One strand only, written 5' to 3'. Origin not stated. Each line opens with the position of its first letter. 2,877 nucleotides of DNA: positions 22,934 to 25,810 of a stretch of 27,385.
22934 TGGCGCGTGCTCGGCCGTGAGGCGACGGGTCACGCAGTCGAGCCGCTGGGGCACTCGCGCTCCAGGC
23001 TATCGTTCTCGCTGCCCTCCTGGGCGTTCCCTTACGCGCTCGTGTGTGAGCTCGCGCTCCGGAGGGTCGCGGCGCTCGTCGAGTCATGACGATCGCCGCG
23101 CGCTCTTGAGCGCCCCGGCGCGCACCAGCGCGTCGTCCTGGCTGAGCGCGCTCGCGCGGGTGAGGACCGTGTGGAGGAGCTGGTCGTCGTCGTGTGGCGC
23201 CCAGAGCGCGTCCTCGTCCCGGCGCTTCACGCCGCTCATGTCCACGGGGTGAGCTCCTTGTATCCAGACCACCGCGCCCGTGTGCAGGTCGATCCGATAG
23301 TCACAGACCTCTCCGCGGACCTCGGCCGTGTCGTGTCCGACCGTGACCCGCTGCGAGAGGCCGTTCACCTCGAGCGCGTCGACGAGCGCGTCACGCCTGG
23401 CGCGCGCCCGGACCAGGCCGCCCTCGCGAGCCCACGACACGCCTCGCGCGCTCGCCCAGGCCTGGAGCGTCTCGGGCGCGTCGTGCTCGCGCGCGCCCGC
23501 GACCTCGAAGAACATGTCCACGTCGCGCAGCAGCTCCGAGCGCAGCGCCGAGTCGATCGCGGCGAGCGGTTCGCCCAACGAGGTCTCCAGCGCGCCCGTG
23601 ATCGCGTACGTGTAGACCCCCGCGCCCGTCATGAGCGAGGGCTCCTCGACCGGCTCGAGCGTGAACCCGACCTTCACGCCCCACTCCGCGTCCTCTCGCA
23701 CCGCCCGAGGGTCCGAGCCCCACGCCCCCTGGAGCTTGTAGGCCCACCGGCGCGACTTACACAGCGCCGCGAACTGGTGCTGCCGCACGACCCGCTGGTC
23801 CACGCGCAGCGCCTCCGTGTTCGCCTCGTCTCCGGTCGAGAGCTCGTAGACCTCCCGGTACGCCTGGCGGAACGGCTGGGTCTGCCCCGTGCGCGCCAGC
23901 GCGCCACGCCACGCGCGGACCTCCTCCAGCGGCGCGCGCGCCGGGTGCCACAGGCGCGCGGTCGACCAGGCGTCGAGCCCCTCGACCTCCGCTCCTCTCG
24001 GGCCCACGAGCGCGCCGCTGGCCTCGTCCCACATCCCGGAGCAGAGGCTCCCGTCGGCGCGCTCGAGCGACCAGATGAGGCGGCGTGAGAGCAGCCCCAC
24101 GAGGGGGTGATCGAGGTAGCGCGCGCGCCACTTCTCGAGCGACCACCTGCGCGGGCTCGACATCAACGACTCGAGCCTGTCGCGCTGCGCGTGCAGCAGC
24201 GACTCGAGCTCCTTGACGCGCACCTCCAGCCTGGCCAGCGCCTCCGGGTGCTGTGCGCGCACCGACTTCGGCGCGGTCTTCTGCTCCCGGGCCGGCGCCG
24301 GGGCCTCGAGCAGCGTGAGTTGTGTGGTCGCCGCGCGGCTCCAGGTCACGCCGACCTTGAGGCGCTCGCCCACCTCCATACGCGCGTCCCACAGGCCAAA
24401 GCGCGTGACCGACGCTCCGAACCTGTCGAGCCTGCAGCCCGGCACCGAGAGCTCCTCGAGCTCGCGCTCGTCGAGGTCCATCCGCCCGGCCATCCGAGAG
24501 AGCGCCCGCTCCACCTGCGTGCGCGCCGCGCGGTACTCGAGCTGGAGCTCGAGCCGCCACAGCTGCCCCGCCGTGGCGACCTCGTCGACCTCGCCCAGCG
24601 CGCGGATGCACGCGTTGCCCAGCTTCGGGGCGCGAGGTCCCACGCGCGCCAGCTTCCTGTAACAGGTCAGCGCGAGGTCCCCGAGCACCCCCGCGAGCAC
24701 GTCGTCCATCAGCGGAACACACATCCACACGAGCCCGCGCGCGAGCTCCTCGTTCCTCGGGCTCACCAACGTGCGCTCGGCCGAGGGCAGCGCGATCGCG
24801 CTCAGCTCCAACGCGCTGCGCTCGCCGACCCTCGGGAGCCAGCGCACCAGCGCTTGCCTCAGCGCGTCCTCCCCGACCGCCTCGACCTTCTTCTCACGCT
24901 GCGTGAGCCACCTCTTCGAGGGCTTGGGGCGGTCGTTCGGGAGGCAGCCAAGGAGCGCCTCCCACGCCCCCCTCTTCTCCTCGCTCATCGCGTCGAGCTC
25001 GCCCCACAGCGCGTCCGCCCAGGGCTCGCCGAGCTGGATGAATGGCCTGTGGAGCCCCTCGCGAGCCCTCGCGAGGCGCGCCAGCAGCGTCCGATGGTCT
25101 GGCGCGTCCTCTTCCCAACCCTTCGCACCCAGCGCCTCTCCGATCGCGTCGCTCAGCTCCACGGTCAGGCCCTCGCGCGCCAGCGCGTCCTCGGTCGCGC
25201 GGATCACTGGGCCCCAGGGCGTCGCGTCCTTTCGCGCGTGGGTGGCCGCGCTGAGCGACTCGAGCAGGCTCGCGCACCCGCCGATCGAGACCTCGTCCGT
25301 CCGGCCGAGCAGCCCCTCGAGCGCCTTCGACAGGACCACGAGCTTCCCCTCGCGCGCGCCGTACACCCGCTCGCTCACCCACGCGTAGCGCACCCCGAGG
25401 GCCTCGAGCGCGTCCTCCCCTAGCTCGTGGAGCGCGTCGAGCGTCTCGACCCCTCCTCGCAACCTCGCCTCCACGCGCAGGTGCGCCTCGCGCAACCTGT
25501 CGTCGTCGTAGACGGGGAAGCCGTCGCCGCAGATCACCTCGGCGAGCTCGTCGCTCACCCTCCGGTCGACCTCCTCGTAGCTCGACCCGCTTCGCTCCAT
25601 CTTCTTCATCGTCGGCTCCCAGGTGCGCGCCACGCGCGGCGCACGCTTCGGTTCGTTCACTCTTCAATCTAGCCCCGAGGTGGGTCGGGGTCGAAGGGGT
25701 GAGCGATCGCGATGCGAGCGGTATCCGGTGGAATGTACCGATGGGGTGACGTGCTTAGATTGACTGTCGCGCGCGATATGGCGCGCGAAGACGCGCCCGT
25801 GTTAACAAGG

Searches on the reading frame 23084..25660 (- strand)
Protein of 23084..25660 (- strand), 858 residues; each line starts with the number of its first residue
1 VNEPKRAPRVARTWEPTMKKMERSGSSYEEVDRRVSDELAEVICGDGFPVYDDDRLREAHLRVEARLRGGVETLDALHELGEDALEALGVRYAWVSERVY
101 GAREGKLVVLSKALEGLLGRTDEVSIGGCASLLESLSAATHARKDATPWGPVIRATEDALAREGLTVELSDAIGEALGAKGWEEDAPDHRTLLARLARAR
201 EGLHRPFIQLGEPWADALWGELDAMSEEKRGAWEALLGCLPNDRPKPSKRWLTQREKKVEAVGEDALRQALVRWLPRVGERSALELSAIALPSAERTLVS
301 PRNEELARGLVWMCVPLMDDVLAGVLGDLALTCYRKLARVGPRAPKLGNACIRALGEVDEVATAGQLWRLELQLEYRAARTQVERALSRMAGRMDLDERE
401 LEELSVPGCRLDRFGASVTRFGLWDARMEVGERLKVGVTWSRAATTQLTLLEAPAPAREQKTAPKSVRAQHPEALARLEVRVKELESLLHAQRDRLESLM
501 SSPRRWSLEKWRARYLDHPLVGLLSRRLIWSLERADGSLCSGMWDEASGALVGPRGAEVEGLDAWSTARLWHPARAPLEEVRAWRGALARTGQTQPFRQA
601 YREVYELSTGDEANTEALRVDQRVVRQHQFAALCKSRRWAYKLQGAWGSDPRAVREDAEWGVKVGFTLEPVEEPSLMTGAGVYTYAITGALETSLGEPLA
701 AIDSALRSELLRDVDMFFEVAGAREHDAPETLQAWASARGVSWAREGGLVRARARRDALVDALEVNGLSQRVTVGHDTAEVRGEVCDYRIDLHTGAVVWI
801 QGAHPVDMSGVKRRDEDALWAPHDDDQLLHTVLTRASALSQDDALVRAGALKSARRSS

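Call 79: search_protein_families(library=pfam, proteins=[window:23084-25660:-], max_evalue=0.001)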
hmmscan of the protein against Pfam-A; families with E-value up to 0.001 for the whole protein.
window:23084-25660:- (858 aa): 2 families
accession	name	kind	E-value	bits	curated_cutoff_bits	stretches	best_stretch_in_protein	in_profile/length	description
PF13569.11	DUF4132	-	1.5e-35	123.2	27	1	458-639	2-179/179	Domain of unknown function (DUF4132)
PF24879.1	DUF7737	-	6.1e-10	39.5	27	1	753-845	2-94/103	Domain of unknown function (DUF7737)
